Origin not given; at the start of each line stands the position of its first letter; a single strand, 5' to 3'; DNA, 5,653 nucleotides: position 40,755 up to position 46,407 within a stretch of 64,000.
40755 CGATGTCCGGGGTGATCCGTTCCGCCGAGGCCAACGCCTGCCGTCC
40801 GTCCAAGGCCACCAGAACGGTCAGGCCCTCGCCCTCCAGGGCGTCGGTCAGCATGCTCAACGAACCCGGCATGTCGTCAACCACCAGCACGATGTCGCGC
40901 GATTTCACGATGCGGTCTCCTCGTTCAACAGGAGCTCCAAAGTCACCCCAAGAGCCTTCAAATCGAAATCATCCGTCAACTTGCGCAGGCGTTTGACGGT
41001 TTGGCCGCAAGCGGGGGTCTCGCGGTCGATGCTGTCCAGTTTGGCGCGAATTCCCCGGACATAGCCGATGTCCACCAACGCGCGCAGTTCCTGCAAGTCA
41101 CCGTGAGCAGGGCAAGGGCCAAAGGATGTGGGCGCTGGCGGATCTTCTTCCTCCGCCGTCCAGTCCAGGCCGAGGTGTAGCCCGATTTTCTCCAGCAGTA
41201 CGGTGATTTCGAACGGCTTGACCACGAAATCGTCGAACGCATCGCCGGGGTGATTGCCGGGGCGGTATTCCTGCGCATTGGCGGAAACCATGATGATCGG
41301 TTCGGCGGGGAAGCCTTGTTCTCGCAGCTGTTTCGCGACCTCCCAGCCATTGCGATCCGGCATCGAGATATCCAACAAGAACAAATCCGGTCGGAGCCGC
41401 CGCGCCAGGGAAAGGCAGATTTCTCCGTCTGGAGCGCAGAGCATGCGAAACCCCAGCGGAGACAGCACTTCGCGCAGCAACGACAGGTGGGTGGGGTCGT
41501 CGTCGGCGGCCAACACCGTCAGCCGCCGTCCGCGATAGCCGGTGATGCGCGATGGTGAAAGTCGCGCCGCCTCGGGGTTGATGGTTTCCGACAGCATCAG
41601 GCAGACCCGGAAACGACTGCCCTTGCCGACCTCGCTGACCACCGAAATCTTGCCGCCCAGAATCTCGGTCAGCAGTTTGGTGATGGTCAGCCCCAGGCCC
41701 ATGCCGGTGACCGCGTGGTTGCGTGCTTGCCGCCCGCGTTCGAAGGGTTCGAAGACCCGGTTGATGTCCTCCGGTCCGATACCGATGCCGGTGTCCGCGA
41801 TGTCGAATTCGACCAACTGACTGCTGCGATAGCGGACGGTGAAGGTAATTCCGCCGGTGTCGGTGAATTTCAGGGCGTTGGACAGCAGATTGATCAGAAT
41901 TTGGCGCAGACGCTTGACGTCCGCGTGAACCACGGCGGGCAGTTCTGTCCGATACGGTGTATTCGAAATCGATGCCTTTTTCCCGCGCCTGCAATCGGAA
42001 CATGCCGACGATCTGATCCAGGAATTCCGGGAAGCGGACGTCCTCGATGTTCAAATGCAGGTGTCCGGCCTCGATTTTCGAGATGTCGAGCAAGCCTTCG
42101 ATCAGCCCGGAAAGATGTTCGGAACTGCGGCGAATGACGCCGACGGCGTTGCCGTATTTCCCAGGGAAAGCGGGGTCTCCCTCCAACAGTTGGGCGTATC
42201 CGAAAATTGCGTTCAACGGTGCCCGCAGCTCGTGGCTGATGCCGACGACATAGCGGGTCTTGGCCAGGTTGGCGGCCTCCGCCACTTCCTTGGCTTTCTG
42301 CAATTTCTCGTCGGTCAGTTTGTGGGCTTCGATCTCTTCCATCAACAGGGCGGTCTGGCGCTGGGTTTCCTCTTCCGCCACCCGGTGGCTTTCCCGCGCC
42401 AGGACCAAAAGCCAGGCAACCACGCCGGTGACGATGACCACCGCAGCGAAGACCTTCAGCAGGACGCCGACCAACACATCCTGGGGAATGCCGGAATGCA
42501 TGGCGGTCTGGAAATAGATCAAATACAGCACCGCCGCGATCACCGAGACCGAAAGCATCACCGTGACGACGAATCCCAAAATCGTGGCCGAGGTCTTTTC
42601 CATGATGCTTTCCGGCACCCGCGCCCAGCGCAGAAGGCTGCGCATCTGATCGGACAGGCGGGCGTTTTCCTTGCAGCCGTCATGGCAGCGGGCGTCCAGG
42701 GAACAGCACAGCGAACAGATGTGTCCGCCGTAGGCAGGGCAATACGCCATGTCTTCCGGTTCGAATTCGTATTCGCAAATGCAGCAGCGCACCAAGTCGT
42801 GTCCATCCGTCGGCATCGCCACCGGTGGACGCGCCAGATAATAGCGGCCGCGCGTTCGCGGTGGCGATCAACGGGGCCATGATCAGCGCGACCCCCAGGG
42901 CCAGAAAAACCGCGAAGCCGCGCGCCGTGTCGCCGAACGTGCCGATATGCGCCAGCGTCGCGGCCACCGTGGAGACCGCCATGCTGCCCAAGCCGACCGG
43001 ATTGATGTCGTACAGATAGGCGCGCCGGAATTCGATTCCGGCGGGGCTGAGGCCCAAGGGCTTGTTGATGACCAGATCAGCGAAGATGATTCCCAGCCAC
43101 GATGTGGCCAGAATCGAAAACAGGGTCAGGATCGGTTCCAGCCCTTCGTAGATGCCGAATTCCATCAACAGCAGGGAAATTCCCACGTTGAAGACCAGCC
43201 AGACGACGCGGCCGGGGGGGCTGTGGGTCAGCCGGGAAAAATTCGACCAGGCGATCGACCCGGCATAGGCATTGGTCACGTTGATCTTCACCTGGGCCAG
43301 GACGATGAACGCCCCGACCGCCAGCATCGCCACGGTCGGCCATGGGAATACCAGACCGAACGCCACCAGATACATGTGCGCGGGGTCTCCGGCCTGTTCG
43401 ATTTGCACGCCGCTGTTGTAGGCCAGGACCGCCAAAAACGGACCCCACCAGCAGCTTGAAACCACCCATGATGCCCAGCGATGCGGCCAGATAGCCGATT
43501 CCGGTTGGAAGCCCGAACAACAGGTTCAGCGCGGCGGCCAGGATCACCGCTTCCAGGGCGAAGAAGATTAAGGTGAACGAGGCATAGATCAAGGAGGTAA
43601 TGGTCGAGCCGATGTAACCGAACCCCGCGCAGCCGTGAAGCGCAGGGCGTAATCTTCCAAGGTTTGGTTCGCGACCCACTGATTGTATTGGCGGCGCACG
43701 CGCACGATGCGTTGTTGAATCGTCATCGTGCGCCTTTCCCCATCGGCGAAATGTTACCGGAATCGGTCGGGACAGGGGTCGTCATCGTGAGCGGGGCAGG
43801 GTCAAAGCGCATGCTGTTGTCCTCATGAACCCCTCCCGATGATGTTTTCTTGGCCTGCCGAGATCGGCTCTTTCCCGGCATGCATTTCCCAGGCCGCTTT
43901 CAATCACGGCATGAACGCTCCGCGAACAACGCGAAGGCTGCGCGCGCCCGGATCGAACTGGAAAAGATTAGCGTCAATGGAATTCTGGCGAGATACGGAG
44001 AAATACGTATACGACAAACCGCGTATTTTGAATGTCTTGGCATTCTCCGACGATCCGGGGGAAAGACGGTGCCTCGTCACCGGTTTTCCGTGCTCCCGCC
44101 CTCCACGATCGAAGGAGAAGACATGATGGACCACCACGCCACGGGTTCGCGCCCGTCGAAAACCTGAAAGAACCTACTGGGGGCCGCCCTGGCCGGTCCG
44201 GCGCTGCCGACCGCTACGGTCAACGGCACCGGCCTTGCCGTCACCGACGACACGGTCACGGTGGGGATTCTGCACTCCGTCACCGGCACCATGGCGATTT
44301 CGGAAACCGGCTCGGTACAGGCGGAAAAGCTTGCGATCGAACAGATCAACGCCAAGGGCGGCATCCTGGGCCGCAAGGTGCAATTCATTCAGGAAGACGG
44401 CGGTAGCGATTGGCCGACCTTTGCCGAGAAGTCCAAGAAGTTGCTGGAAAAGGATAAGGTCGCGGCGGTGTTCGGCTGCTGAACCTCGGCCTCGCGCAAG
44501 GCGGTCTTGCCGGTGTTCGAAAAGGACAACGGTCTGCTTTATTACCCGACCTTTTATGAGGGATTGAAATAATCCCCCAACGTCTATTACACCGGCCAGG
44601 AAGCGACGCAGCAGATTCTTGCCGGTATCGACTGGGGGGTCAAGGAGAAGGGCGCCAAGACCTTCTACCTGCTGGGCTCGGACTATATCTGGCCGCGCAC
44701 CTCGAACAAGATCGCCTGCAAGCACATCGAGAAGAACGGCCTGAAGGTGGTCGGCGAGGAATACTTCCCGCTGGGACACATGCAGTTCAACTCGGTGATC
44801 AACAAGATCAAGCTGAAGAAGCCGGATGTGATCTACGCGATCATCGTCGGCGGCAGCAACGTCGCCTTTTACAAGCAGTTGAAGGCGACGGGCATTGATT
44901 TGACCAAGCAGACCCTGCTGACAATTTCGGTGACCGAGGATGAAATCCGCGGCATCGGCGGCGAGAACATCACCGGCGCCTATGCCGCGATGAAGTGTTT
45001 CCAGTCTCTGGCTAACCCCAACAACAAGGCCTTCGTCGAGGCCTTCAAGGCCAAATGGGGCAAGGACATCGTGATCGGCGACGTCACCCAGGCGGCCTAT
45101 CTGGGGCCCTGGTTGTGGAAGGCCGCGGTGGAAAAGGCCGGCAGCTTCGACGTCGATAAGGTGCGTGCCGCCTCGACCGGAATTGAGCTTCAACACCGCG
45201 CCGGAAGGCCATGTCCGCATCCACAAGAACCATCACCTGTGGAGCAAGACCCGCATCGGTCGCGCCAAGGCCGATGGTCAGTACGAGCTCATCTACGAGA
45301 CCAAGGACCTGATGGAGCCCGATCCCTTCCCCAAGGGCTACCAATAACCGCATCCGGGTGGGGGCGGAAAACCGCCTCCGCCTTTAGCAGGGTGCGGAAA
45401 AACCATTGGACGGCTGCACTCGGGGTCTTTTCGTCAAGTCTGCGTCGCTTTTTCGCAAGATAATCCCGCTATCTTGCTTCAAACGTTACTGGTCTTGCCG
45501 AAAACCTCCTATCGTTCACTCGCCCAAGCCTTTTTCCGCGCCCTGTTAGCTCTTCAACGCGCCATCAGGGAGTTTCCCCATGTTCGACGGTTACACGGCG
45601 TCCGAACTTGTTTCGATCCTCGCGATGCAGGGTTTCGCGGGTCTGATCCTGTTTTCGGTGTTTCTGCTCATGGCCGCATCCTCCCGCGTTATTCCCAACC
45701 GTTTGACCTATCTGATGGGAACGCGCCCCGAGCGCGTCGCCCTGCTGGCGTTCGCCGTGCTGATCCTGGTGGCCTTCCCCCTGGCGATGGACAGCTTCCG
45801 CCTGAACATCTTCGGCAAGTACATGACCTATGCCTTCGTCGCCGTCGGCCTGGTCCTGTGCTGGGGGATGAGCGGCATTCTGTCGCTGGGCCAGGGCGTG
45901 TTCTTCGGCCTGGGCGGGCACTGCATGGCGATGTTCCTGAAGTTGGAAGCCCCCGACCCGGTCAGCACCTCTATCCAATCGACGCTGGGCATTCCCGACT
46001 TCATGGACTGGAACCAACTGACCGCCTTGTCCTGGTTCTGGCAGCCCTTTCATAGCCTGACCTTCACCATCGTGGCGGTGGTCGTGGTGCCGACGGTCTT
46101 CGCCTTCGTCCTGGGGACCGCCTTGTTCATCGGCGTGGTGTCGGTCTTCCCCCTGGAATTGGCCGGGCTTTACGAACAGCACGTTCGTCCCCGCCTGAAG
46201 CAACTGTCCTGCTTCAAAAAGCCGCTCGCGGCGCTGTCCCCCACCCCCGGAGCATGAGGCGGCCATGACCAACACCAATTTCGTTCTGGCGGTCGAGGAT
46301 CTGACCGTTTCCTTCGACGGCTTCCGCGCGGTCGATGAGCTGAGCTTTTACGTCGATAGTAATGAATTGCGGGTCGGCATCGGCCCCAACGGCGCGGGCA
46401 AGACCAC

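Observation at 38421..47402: A complete formamidase, Urt-type amide/urea transporter and two-component regulon survives only as wreckage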

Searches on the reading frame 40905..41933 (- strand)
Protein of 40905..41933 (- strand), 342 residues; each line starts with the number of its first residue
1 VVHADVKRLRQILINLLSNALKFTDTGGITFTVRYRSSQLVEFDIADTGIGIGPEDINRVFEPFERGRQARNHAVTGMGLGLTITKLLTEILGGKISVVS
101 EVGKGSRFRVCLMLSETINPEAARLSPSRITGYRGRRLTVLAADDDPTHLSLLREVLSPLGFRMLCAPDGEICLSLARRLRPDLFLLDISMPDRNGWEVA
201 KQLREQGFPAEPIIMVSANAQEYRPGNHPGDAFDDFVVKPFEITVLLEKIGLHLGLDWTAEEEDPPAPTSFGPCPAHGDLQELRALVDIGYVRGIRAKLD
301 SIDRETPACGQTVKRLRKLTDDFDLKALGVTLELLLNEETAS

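Call 3: search_protein_families(library=ncbifam, proteins=[window:40905-41933:-], max_evalue=0.001)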
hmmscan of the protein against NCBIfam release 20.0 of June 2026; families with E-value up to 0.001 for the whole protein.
window:40905-41933:- (342 aa): 135 families (the best 25 are shown)
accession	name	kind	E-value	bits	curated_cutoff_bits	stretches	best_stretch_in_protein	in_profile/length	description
TIGR02956.1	TMAO_torS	equivalog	1e-43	149.6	676.5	1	2-254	573-820/967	TMAO reductase system sensor histidine kinase/response regulator TorS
NF008302.0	PRK11091.1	equivalog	3.6e-43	147.8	838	1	2-250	392-639/779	aerobic respiration two-component sensor histidine kinase ArcB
NF011874.0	PRK15347.1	equivalog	1.3e-42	145.9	852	2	3-122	508-622/921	two component system sensor kinase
NF008099.0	PRK10841.1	equivalog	4.7e-40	137.2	920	2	2-117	579-693/949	two-component system sensor histidine kinase RcsC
NF038297.2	hybrid_HK_HrmK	equivalog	6.9e-40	137.3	725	1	3-246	347-600/607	hybrid histidine kinase/response regulator HrmK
NF008318.0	PRK11107.1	equivalog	1.8e-37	128.9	890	2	2-125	402-529/920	two-component sensor histidine kinase BarA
NF041832.1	near_NosP_CTERM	subfamily_domain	9.2e-37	127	400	1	1-222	113-339/370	NahK/ErcS family hybrid sensor histidine kinase/response regulator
NF041947.1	LuxQ_Vibrio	equivalog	3.8e-36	124.3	1200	1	1-240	580-825/843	quorum-sensing autoinducer 2 sensor kinase/phosphatase LuxQ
NF046044.1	PnpS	equivalog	8.2e-32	110.7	400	1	2-112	279-389/390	two-component system histidine kinase PnpS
NF045901.1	HisKinLetSLeg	equivalog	1.2e-30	106.3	1650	2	2-158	402-557/906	two-component system sensor histidine kinase LetS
NF041880.1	EPS_EpsF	equivalog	3.3e-28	98.4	900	2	2-112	382-491/492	response regulator EpsF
NF008543.0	PRK11466.1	equivalog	1.6e-27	95.7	982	1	3-222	556-766/914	TMAO reductase system sensor histidine kinase/response regulator TorS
NF047874.1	MASE3_PAS_HK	subfamily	1.2e-25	90.4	560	1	2-118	513-628/655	MASE3 domain-containing sensor histidine kinase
TIGR02966.1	phoR_proteo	equivalog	2.8e-25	89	334.2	1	2-111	223-332/333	phosphate regulon sensor histidine kinase PhoR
NF006800.0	PRK09303.1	equivalog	8.3e-25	87.5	342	1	2-112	266-375/383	histidine kinase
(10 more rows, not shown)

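Call 4: search_protein_families(library=pfam, proteins=[window:40905-41933:-], max_evalue=0.001)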
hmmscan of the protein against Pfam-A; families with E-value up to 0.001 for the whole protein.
window:40905-41933:- (342 aa): 2 families
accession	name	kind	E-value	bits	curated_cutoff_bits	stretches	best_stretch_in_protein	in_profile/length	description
PF02518.31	HATPase_c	-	2.7e-26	92.6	26.4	1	5-114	2-109/111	Histidine kinase-, DNA gyrase B-, and HSP90-like ATPase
PF00072.30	Response_reg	-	1.7e-19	70.4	30.2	1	140-250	1-110/111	Response regulator receiver domain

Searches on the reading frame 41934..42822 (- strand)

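Call 3: search_protein_families(library=ncbifam, proteins=[window:41934-42822:-], max_evalue=0.001)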
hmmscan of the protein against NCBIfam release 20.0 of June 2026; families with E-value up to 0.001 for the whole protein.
window:41934-42822:- (296 aa): 43 families (the best 25 are shown)
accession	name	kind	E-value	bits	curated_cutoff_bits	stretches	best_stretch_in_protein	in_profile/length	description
TIGR02956.1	TMAO_torS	equivalog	7.2e-24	83.9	676.5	1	151-292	427-567/967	TMAO reductase system sensor histidine kinase/response regulator TorS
NF041593.1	histid_kinase_PdhS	equivalog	7.9e-20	70.4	2000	1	160-281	774-898/1041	cell-division control histidine kinase PdhS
NF011874.0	PRK15347.1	equivalog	8.5e-20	70.4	852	1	172-292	382-501/921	two component system sensor kinase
NF041947.1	LuxQ_Vibrio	equivalog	9.7e-20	70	1200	1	172-288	456-571/843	quorum-sensing autoinducer 2 sensor kinase/phosphatase LuxQ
NF041832.1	near_NosP_CTERM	subfamily_domain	1.4e-17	63.8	400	1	182-293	1-112/370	NahK/ErcS family hybrid sensor histidine kinase/response regulator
NF050805.1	CellDivHKDivJCaul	equivalog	1.9e-16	59.4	1000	1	127-285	241-397/531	cell cycle sensor histidine kinase DivJ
NF008318.0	PRK11107.1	equivalog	2.1e-16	59.2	890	1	155-291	260-395/920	two-component sensor histidine kinase BarA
NF038297.2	hybrid_HK_HrmK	equivalog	2.5e-16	59.5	725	1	159-290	206-339/607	hybrid histidine kinase/response regulator HrmK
NF046044.1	PnpS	equivalog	3.5e-16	59.2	400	1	173-293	153-276/390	two-component system histidine kinase PnpS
NF041831.1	NO_HK_NahK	exception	2.2e-15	55.7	1500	1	147-291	455-596/854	hybrid sensor histidine kinase/response regulator NahK/ErcS'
TIGR02966.1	phoR_proteo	equivalog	4.3e-15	55.6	334.2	1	150-290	75-217/333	phosphate regulon sensor histidine kinase PhoR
NF008302.0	PRK11091.1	equivalog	1.5e-14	53.1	838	1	175-288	270-382/779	aerobic respiration two-component sensor histidine kinase ArcB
NF008312.0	PRK11100.1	equivalog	3.5e-14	52.5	356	1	118-293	186-360/477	two-component system sensor histidine kinase CreC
NF047465.1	hybrid_HK_LvrA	exception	5.3e-14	51.2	1200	1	167-289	181-303/819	hybrid histidine kinase/response regulator LvrA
NF047874.1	MASE3_PAS_HK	subfamily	1.7e-13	50.3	560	1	151-262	362-478/655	MASE3 domain-containing sensor histidine kinase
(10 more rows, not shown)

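Call 4: search_protein_families(library=pfam, proteins=[window:41934-42822:-], max_evalue=0.001)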
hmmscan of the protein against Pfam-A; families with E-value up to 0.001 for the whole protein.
window:41934-42822:- (296 aa): 1 family
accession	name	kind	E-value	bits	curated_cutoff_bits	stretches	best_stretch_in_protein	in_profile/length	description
PF00512.31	HisKA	-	1.1e-14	54.7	26.9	1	188-253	2-66/66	His Kinase A (phospho-acceptor) domain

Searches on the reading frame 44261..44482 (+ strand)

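Call 3: search_protein_families(library=ncbifam, proteins=[window:44261-44482:+], max_evalue=0.001)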
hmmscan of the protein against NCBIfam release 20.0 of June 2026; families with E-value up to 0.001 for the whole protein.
window:44261-44482:+ (73 aa): 3 families
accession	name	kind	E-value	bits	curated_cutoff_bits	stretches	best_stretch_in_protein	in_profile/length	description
TIGR03407.1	urea_ABC_UrtA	exception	2.4e-34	118.8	492.75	1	1-73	3-75/361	urea ABC transporter substrate-binding protein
TIGR03669.1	urea_ABC_arch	equivalog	2.5e-14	53.1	494.8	1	1-72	3-74/375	urea ABC transporter substrate-binding protein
NF011933.0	PRK15404.1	subfamily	8.3e-05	21.8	477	1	2-50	30-78/370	high-affinity branched-chain amino acid ABC transporter substrate-binding protein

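Call 4: search_protein_families(library=pfam, proteins=[window:44261-44482:+], max_evalue=0.001)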
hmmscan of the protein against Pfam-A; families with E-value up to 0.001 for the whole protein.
window:44261-44482:+ (73 aa): 2 families
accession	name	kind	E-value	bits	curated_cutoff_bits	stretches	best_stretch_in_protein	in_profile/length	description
PF13433.12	Peripla_BP_5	-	1e-26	94.3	27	1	2-73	4-75/363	Periplasmic binding protein domain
PF13458.12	Peripla_BP_6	-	1.8e-19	71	31.7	1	2-72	5-75/343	Periplasmic binding protein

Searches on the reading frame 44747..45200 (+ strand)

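Call 3: search_protein_families(library=ncbifam, proteins=[window:44747-45200:+], max_evalue=0.001)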
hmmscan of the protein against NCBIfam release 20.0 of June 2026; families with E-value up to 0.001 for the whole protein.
window:44747-45200:+ (151 aa): 3 families
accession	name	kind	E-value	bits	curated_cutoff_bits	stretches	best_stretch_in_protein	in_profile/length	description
TIGR03407.1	urea_ABC_UrtA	exception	1.6e-56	191.8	492.75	1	2-149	166-315/361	urea ABC transporter substrate-binding protein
TIGR03669.1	urea_ABC_arch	equivalog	2.5e-25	89.3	494.8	1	1-148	164-311/375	urea ABC transporter substrate-binding protein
NF011933.0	PRK15404.1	subfamily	0.00042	19.5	477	1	10-140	202-327/370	high-affinity branched-chain amino acid ABC transporter substrate-binding protein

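Call 4: search_protein_families(library=pfam, proteins=[window:44747-45200:+], max_evalue=0.001)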
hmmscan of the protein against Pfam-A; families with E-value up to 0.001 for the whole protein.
window:44747-45200:+ (151 aa): 2 families
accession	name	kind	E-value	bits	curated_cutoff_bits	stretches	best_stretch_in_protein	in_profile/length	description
PF13433.12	Peripla_BP_5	-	5e-40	138.2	27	1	2-148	165-311/363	Periplasmic binding protein domain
PF13458.12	Peripla_BP_6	-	6.4e-32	112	31.7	1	2-146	167-311/343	Periplasmic binding protein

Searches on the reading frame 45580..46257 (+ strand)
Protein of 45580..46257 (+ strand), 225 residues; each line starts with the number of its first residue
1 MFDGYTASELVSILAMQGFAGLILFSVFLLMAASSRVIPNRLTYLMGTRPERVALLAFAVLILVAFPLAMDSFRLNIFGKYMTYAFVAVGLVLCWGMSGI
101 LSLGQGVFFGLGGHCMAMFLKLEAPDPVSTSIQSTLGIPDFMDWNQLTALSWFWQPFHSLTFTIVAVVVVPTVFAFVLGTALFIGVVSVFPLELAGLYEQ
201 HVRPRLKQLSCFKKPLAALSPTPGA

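Call 3: search_protein_families(library=ncbifam, proteins=[window:45580-46257:+], max_evalue=0.001)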
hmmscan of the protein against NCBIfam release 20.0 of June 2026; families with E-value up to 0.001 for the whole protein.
window:45580-46257:+ (225 aa): 3 families
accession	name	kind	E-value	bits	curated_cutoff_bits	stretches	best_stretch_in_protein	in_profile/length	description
TIGR03408.1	urea_trans_UrtC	equivalog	2.1e-41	142.7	296.2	1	67-183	1-111/313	urea ABC transporter permease subunit UrtC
TIGR03727.1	urea_t_UrtC_arc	equivalog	2.2e-14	53.2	575.55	1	53-118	29-94/369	urea ABC transporter, permease protein UrtC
NF008450.0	PRK11301.1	subfamily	0.00026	20.6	366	1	39-120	75-157/418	high-affinity branched-chain amino acid ABC transporter permease LivM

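Call 4: search_protein_families(library=pfam, proteins=[window:45580-46257:+], max_evalue=0.001)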
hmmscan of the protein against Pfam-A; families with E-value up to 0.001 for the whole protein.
window:45580-46257:+ (225 aa): 1 family
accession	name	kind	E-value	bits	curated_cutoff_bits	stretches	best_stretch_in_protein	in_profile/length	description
PF02653.21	BPD_transp_2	-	5.3e-07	29.5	26.8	1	75-182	3-77/269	Branched-chain amino acid transport system / permease component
